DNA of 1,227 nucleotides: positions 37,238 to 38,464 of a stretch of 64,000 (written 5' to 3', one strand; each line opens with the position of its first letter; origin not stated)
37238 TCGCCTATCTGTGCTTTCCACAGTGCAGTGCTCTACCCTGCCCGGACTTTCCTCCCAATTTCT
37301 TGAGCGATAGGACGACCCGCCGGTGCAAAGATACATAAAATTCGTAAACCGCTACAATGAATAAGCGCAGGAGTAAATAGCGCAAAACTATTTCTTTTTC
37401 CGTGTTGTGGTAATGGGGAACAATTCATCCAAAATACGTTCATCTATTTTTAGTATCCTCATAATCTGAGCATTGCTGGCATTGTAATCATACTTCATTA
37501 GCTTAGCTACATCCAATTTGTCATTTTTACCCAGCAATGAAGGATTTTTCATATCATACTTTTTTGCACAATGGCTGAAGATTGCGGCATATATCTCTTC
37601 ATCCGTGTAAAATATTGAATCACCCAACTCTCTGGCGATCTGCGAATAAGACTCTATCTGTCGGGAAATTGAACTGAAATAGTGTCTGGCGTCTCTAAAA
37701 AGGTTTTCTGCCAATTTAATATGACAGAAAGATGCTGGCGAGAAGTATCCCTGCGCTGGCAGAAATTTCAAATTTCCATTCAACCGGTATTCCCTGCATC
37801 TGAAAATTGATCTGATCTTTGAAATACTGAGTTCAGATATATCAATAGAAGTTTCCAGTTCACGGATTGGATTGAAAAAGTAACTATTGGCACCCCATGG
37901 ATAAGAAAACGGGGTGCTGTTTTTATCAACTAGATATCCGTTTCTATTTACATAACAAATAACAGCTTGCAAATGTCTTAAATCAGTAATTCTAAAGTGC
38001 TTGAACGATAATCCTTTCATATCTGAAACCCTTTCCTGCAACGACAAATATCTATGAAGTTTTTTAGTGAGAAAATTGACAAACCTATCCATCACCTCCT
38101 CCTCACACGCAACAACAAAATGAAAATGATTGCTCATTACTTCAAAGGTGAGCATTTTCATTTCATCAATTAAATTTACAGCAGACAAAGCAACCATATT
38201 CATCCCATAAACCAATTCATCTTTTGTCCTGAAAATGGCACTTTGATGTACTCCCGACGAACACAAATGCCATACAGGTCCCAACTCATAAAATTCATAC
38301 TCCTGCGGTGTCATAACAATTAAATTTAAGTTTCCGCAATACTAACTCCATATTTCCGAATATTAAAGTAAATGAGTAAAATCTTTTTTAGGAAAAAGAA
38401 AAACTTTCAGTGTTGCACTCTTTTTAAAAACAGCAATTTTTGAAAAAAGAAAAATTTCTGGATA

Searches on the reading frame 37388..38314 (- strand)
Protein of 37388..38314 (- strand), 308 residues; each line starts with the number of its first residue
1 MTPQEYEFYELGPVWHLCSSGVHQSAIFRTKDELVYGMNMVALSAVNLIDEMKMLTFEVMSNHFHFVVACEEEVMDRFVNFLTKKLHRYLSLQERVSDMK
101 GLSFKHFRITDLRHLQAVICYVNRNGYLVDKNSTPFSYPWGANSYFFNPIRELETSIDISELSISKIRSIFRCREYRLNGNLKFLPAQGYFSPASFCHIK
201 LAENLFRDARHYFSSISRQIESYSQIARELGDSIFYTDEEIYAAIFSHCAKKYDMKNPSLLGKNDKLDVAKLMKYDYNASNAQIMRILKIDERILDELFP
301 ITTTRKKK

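Call 13: search_protein_families(library=pfam, proteins=[window:37388-38314:-])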
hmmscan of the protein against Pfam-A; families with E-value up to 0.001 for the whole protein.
window:37388-38314:- (308 aa): 0 families

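Call 25: find_encoding_contigs(protein=window:37388-38314:-, flank=10000, max_places=10)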
Protein window:37388-38314:- (308 aa): no gene with exactly this product is on record in the collection.

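Call 28: find_homologous_proteins(query=window:37388-38314:-, max_evalue=1e-20)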
Query window:37388-38314:- (308 aa): 449 proteins with E <= 1e-20 among 1495 candidates; the best 120 are listed.
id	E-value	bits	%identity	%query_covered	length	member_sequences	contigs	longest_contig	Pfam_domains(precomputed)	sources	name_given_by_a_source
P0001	6.7e-198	674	97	100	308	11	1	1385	-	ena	-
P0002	6.0e-187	638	89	100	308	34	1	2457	-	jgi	jgi:hypothetical protein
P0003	1.1e-158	545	75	99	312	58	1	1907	-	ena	-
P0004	3.9e-153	527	72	100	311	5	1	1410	-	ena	-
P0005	1.4e-149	515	71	100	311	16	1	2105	-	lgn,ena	-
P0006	8.9e-136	470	63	100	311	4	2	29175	-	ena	-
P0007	3.3e-135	468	63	100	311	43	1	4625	-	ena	-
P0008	3.6e-135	468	64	100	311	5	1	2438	-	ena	-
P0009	2.4e-125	436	59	100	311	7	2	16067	-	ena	-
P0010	5.8e-123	428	58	100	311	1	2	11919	-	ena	-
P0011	1.5e-117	410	59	97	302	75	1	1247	-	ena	-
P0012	1.7e-115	404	56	99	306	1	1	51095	-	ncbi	-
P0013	7.1e-115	401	59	97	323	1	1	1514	-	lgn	-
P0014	6.7e-114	398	63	87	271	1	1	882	-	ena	-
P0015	5.0e-113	395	56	100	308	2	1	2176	-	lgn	-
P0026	2.2e-100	354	51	97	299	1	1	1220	-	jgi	jgi:REP element-mobilizing transposase RayT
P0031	1.3e-99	351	50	100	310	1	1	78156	-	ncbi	-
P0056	2.6e-77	278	44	98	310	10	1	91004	-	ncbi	-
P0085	1.1e-70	256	44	94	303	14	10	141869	-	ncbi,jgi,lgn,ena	-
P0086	2.8e-70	255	45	94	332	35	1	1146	-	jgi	jgi:REP element-mobilizing transposase RayT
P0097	1.1e-68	250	39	96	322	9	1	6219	-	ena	-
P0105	1.3e-67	246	39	96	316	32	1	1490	-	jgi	jgi:REP element-mobilizing transposase RayT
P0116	1.0e-66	243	41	96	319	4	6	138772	-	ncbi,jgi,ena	ncbi:MAG: hypothetical protein WC128_01830 [Bacteroidales bacterium]|jgi:hypothetical protein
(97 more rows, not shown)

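Call 31: search_protein_families(library=pfam, proteins=[window:37388-38314:-, P0026, P0086, P0105, P0012], max_evalue=10)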
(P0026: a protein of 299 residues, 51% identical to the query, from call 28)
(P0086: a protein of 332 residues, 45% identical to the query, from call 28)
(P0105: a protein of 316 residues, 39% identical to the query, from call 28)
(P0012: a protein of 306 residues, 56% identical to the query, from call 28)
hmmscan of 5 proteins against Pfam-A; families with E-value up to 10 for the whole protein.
window:37388-38314:- (308 aa): 1 family
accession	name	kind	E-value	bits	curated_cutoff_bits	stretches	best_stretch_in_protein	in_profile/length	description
PF01797.21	Y1_Tnp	-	0.011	16.3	23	1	49-90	38-80/121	Transposase IS200 like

P0026 (299 aa): 3 families
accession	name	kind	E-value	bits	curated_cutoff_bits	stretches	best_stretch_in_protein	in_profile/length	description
PF10602.15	RPN7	-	0.019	15.1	29.6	1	209-272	87-150/174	26S proteasome subunit RPN7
PF01797.21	Y1_Tnp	-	0.04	14.5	23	1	51-91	40-81/121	Transposase IS200 like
PF20663.3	COG4_N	-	0.12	12.9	27.3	1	213-297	21-100/107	Conserved oligomeric Golgi complex subunit 4, N-terminal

P0086 (332 aa): 4 families
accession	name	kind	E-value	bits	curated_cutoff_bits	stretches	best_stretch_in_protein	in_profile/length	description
PF01797.21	Y1_Tnp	-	0.0055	17.3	23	1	70-130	26-87/121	Transposase IS200 like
PF17813.7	RET_CLD4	-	0.12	12.9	25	1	130-171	40-81/105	RET Cadherin like domain 4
PF20001.5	DUF6428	-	0.17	12.1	28.7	1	21-111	36-125/155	Family of unknown function (DUF6428)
PF12875.12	DUF3826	-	0.22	12.1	25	1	106-131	149-174/186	Protein of unknown function (DUF3826)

P0105 (316 aa): 2 families
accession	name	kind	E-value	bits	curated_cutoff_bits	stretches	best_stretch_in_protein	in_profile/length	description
PF16224.10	DUF4883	-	0.015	16.1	27.1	1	225-263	5-43/119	DOmain of unknown function (DUF4883)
PF01797.21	Y1_Tnp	-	0.08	13.5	23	1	45-111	20-85/121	Transposase IS200 like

P0012 (306 aa): 2 families
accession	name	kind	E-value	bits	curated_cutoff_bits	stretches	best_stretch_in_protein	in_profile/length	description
PF06576.17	DUF1133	-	0.12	12.2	23.1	1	232-296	105-168/176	Protein of unknown function (DUF1133)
PF14379.11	Myb_CC_LHEQLE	-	0.37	11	29.1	1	264-289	18-43/48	MYB-CC type transfactor, LHEQLE motif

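Call 32: search_protein_families(library=ncbifam, proteins=[window:37388-38314:-, P0026, P0086, P0105, P0012], max_evalue=10)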
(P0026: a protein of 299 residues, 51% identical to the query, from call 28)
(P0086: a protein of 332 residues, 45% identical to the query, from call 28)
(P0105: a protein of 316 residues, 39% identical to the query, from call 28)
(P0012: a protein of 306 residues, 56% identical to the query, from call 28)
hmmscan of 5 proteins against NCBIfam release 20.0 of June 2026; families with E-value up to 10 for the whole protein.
window:37388-38314:- (308 aa): 1 family
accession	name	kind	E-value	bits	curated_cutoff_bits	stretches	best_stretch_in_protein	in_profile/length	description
NF047646.1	REP_Tyr_transpos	equivalog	0.12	12.2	80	1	42-122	37-127/146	REP-associated tyrosine transposase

P0026 (299 aa): 1 family
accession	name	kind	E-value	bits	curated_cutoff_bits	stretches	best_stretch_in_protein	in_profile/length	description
NF047646.1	REP_Tyr_transpos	equivalog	0.056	13.3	80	1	47-91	42-88/146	REP-associated tyrosine transposase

P0086 (332 aa): 1 family
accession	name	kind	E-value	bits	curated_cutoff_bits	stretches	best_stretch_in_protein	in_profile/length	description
NF047646.1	REP_Tyr_transpos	equivalog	0.0025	17.7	80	1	64-126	27-90/146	REP-associated tyrosine transposase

P0105 (316 aa): 1 family
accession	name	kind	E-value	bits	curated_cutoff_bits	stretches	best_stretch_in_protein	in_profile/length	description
NF003144.0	PRK04069.1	equivalog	0.13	11.6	145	1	64-121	39-97/161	anti-sigma B factor RsbW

P0012 (306 aa): 1 family
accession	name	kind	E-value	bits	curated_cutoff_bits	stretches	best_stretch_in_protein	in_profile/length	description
NF047646.1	REP_Tyr_transpos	equivalog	0.015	15.2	80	1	44-130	39-135/146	REP-associated tyrosine transposase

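Call 34: search_solved_structures(query=A1, max_evalue=10, show_alignments=2)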
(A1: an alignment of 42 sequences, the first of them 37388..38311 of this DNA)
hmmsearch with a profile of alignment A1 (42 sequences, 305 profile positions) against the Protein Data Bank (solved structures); distinct sequences matched with E-value up to 10: 11.
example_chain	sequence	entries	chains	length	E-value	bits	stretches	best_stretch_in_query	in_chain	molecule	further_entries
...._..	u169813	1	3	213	0.046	16.3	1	54-119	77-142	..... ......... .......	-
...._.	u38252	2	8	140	0.084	15.5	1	52-87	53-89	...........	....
2xma_A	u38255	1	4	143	0.088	15.4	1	52-87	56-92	TRANSPOSASE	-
2xo6_A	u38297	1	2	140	0.092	15.3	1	52-87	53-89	TRANSPOSASE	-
6qld_Z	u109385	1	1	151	1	11.9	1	75-122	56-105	Inner kinetochore subunit NKP2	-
10dq_Z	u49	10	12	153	1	11.9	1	75-122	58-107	Inner kinetochore subunit NKP2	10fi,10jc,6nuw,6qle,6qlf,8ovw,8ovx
3ho5_H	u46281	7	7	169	1.9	11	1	193-260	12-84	Sonic hedgehog protein | Sonic hedgehog protein N-product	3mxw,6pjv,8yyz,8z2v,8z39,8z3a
6e1h_C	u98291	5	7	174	2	11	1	193-260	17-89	Sonic hedgehog protein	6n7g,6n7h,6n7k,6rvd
6dmy_B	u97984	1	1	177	2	11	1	193-260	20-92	Sonic hedgehog protein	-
6oev_C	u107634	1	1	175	2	10.9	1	193-260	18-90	Sonic hedgehog protein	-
3m1n_A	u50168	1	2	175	2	10.9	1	193-260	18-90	Sonic hedgehog protein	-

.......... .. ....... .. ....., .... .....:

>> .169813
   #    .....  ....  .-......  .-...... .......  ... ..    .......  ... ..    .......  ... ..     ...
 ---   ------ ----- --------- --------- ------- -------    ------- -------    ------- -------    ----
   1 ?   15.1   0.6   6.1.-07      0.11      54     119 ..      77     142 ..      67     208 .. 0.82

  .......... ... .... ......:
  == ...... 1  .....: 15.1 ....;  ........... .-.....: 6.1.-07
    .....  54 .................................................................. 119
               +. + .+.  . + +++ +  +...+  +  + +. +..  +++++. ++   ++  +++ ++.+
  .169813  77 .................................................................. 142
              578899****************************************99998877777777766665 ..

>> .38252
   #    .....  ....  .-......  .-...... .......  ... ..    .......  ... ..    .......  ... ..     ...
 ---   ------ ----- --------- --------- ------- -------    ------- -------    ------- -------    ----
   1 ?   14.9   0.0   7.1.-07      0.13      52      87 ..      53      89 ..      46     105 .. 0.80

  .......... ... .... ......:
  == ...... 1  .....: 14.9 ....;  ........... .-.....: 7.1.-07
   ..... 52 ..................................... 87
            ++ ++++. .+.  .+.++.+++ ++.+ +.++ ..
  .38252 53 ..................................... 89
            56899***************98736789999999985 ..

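Call 36: find_encoding_contigs(protein=P0006, flank=6000, max_places=4)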
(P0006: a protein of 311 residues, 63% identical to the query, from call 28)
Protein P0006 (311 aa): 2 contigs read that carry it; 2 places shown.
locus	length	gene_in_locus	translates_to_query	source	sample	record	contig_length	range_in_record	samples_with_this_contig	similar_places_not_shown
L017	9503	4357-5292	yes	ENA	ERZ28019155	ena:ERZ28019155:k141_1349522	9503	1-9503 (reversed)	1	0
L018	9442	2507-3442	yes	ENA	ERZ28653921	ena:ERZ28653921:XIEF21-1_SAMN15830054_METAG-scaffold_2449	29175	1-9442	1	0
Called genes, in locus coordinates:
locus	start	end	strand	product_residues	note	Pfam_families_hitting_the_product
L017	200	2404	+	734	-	PF25275:Golvesin_C, PF00041:fn3 (weak)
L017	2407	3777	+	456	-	PF03313:SDH_alpha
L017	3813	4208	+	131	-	-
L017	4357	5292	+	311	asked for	-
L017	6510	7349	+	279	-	-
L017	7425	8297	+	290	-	PF13580:SIS_2 (weak), PF22198:GKRP_SIS_2 (faint), PF22645:GKRP_SIS_N, PF01380:SIS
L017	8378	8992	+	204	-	PF21176:RecR_HhH, PF02132:RecR_ZnF (weak), PF01751:Toprim, PF13662:Toprim_4, PF21175:RecR_C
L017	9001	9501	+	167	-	?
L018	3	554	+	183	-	?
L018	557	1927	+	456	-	PF03313:SDH_alpha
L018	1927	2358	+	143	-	-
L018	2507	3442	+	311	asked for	-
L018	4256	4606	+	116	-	-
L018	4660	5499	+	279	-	-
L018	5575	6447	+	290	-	PF13580:SIS_2 (weak), PF22198:GKRP_SIS_2 (faint), PF22645:GKRP_SIS_N, PF01380:SIS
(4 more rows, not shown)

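Call 37: find_encoding_contigs(protein=P0002, flank=6000, max_places=6)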
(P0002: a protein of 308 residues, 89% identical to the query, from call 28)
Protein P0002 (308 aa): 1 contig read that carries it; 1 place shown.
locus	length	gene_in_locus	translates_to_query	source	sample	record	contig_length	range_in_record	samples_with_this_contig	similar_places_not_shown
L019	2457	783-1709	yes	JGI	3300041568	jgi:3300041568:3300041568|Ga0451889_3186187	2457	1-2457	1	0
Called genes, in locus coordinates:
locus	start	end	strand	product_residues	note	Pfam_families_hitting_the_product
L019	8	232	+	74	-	PF03313:SDH_alpha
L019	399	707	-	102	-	-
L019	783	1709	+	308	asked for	-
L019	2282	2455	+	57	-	?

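Call 40: find_encoding_contigs(protein=P0012, flank=5000, max_places=3)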
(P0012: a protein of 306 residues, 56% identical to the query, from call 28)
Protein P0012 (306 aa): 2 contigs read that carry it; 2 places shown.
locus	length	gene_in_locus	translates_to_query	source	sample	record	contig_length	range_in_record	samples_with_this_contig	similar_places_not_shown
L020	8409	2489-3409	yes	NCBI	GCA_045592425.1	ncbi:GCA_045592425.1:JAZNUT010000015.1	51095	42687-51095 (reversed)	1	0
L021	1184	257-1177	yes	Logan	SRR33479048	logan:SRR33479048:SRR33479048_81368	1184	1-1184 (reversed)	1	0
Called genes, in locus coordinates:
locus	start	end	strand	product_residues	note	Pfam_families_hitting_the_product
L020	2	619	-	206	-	?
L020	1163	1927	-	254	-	PF05096:Glu_cyclase_2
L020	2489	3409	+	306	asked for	-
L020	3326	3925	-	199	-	-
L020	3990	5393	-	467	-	-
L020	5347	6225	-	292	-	PF07313:AmiA-like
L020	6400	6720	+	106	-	-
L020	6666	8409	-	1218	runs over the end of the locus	-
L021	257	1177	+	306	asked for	-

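Call 41: find_encoding_contigs(protein=P0031, flank=5000, max_places=3)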
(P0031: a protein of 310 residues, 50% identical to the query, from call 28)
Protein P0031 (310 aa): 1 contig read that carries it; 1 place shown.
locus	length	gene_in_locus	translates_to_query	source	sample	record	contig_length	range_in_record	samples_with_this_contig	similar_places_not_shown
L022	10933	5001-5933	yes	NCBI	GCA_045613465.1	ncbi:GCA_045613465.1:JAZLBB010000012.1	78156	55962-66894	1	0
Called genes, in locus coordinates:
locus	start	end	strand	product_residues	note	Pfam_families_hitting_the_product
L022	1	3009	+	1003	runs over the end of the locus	PF01520:Amidase_3 (faint), PF25275:Golvesin_C, PF00041:fn3 (faint)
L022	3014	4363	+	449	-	PF03313:SDH_alpha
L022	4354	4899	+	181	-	-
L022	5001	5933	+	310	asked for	-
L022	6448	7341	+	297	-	-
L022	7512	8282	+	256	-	PF05096:Glu_cyclase_2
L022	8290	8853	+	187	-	PF04973:NMN_transporter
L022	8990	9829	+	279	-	-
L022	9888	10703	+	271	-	PF13580:SIS_2 (weak), PF22198:GKRP_SIS_2 (faint), PF22645:GKRP_SIS_N, PF01380:SIS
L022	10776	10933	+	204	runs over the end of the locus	PF21176:RecR_HhH, PF02132:RecR_ZnF (weak), PF01751:Toprim, PF13662:Toprim_4, PF21175:RecR_C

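Call 43: predict_structure(alignment_id=A1)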
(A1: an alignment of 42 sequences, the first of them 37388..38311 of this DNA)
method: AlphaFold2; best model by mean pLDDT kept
length: 307 residues; sequences in the alignment: 42
mean_pLDDT: 88.3   pTM: 0.81
mean pLDDT of the five models: 88.3, 87.0, 86.0, 83.3, 83.0
residues with pLDDT >= 90: 179; 70-90: 109; 50-70: 14; < 50: 5
segments of 3 or more residues with pLDDT < 50: 303-307
pLDDT, mean of each block of 10 residues (from residue 1): 93 91 83 96 94 95 95 96 94 90 93 94 83 90 94 92 91 75 95 96 96 80 74 74 87 88 91 86 89 86 45
secondary structure, 60 per line:
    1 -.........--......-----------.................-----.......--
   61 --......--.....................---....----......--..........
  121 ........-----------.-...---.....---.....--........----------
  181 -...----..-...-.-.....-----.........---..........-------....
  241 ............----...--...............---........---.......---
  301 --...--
elements in order: H2-10 E13-18 H30-46 E52-58 E63-68 H71-91 H95-98 E103-108 H111-128 H148-152 H163-170 E182-184 H198-202 H208-216 H220-229 H237-252 H262-276 H280-287 H291-297

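Call 47: fold_search(model_id=the predicted structure, library=pdb)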
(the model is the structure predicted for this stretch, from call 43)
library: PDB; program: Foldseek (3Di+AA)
matches with E <= 10: 1074; with E <= 0.001: 0
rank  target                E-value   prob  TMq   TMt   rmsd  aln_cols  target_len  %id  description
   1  4er8_A                1.1e-03  1.00  0.33  0.58   3.3       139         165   12  Structure of the REP associates tyrosine transposase bound to a REP hairpin (released 2012-08-15)
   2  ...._D                4.1e-03  1.00  0.26  0.54   3.6       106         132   17  DEINOCOCCUS RADIODURANS ISDRA2 TRANSPOSASE COMPLEXED WITH LEFT END RECOGNITION AND CLEAVAGE SITE AND ZN (released 2010-10-13)
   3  2xo6_A                4.1e-03  1.00  0.26  0.53   3.6       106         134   17  DEINOCOCCUS RADIODURANS ISDRA2 TRANSPOSASE Y132F MUTANT COMPLEXED WITH LEFT END RECOGNITION AND CLEAVAGE SITE (released 2010-10-13)
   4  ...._C                4.6e-03  1.00  0.26  0.54   3.7       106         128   13  Deinococcus radiodurans ISDra2 Transposase Left end DNA complex (released 2010-10-13)
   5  2xo6_D                5.4e-03  1.00  0.26  0.54   3.7       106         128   16  DEINOCOCCUS RADIODURANS ISDRA2 TRANSPOSASE Y132F MUTANT COMPLEXED WITH LEFT END RECOGNITION AND CLEAVAGE SITE (released 2010-10-13)
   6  2xma_B                5.6e-03  1.00  0.26  0.53   3.7       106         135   17  DEINOCOCCUS RADIODURANS ISDRA2 TRANSPOSASE RIGHT END DNA COMPLEX (released 2010-10-13)
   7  2ec2_D                7.8e-03  1.00  0.25  0.51   4.1       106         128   19  Crystal structure of transposase from Sulfolobus tokodaii (released 2007-02-27)
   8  2xma_E                9.1e-03  1.00  0.26  0.51   3.6       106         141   17  DEINOCOCCUS RADIODURANS ISDRA2 TRANSPOSASE RIGHT END DNA COMPLEX (released 2010-10-13)
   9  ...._D                1.0e-02  1.00  0.26  0.54   3.6       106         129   13  Deinococcus radiodurans ISDra2 Transposase Left end DNA complex (released 2010-10-13)
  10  2a6o_A                1.0e-02  1.00  0.26  0.49  13.4       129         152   12  Crystal Structure of the ISHp608 Transposase in Complex with Stem-loop DNA (released 2005-10-25)
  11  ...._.                1.2e-02  1.00  0.26  0.55   3.7       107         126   16  Deinococcus radiodurans ISDra2 Transposase Left end DNA complex (released 2010-10-13)
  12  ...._B                1.7e-02  1.00  0.26  0.55   3.6       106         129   18  Deinococcus radiodurans ISDra2 Transposase Left end DNA complex (released 2010-10-13)
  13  2vl1_C                1.7e-02  0.63  0.18  0.14  16.8       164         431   11  Crystal structure of beta-alanine synthase from Saccharomyces kluyveri in complex with a gly-gly peptide (released 2008-05-13)
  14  2xma_A                1.8e-02  1.00  0.26  0.51   3.6       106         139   17  DEINOCOCCUS RADIODURANS ISDRA2 TRANSPOSASE RIGHT END DNA COMPLEX (released 2010-10-13)
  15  2a6m_B                1.9e-02  1.00  0.26  0.48  13.0       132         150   11  Crystal Structure of the ISHp608 Transposase (released 2005-10-25)
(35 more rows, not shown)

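Call 49: find_encoding_contigs(protein=P0085, flank=4000, max_places=4)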
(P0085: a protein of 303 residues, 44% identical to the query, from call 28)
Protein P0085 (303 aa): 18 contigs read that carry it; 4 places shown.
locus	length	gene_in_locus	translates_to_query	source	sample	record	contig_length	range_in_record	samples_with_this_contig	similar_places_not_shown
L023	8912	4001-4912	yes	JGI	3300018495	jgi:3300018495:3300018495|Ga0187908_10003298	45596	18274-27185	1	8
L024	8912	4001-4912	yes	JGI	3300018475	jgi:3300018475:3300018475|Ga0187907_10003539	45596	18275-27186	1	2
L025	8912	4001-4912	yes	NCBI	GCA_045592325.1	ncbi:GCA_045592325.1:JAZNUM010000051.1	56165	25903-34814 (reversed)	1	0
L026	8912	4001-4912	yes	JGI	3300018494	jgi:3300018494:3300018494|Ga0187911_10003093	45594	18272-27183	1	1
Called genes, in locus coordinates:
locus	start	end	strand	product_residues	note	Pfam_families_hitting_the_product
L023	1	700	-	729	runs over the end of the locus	PF02838:Glyco_hydro_20b, PF00728:Glyco_hydro_20, PF03174:CHB_HEX_C (faint), PF13290:CHB_HEX_C_1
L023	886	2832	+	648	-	PF00890:FAD_binding_2, PF07992:Pyr_redox_2 (faint), PF02910:Succ_DH_flav_C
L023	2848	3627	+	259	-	PF13085:Fer2_3, PF13187:Fer4_9 (faint), PF13183:Fer4_8 (weak), PF12838:Fer4_7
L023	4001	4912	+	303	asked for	-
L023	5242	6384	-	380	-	PF03576:Peptidase_S58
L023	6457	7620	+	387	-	PF13167:GTP-bdg_N, PF16360:GTP-bdg_M, PF00025:Arf (weak), PF01926:MMR_HSR1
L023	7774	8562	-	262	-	PF00561:Abhydrolase_1, PF00975:Thioesterase (faint), PF12146:Hydrolase_4, PF12697:Abhydrolase_6, PF03096:Ndr, PF10230:LIDHydrolase (faint), PF12695:Abhydrolase_5 (faint)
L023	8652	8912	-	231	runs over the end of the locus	PF03544:TonB_C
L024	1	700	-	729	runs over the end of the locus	PF02838:Glyco_hydro_20b, PF00728:Glyco_hydro_20, PF03174:CHB_HEX_C (faint), PF13290:CHB_HEX_C_1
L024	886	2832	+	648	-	PF00890:FAD_binding_2, PF07992:Pyr_redox_2 (faint), PF02910:Succ_DH_flav_C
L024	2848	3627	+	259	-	PF13085:Fer2_3, PF12838:Fer4_7, PF13183:Fer4_8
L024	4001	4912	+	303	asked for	-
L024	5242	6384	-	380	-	PF03576:Peptidase_S58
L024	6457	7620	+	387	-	PF13167:GTP-bdg_N, PF16360:GTP-bdg_M, PF00025:Arf (weak), PF01926:MMR_HSR1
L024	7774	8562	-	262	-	PF00561:Abhydrolase_1, PF00975:Thioesterase (weak), PF12146:Hydrolase_4, PF12697:Abhydrolase_6, PF03096:Ndr, PF10230:LIDHydrolase (faint), PF12695:Abhydrolase_5 (faint)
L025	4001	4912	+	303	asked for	-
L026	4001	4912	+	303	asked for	-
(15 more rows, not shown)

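Call 50: find_encoding_contigs(protein=P0116, flank=4000, max_places=3)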
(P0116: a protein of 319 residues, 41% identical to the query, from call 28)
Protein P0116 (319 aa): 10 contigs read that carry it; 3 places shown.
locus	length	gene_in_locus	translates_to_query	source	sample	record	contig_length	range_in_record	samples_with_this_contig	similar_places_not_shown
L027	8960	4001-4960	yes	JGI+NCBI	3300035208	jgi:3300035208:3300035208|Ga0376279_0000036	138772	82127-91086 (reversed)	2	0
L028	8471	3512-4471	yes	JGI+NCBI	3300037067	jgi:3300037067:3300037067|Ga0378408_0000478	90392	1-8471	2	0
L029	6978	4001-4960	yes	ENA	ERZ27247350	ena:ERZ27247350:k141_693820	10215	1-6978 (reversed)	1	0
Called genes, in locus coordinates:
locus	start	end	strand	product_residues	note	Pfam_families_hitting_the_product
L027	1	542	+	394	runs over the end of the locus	PF01512:Complex1_51K, PF10589:NADH_4Fe-4S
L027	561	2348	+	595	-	PF00111:Fer2, PF13510:Fer2_4, PF10588:NADH-G_4Fe-4S_3, PF13237:Fer4_10 (weak), PF22117:Fer4_Nqo3, PF12838:Fer4_7, PF02906:Fe_hyd_lg_C, PF02256:Fe_hyd_SSU, +2 more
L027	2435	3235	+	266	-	-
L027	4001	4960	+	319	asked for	-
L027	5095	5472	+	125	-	-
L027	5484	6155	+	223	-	-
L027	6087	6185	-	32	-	-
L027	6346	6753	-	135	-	PF02566:OsmC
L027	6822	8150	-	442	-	PF00919:UPF0004, PF04055:Radical_SAM, PF01938:TRAM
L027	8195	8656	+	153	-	-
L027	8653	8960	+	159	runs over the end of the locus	PF05036:SPOR (weak)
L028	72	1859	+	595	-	PF00111:Fer2, PF13510:Fer2_4, PF10588:NADH-G_4Fe-4S_3, PF13237:Fer4_10 (weak), PF22117:Fer4_Nqo3, PF12838:Fer4_7, PF02906:Fe_hyd_lg_C, PF02256:Fe_hyd_SSU, +2 more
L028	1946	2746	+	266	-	-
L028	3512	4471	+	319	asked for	-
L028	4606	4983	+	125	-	-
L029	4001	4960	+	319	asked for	-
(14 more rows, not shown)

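Call 68: search_dna_similar(query=window:37391-38314:-, collection=plasmids, mode=protein, max_rows=8)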
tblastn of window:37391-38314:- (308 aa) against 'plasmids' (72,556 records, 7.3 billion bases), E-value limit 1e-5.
No match.

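Call 69: search_dna_similar(query=window:37391-38314:-, collection=phages, mode=protein, max_rows=8)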
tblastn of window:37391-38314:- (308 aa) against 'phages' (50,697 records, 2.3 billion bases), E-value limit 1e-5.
No match.
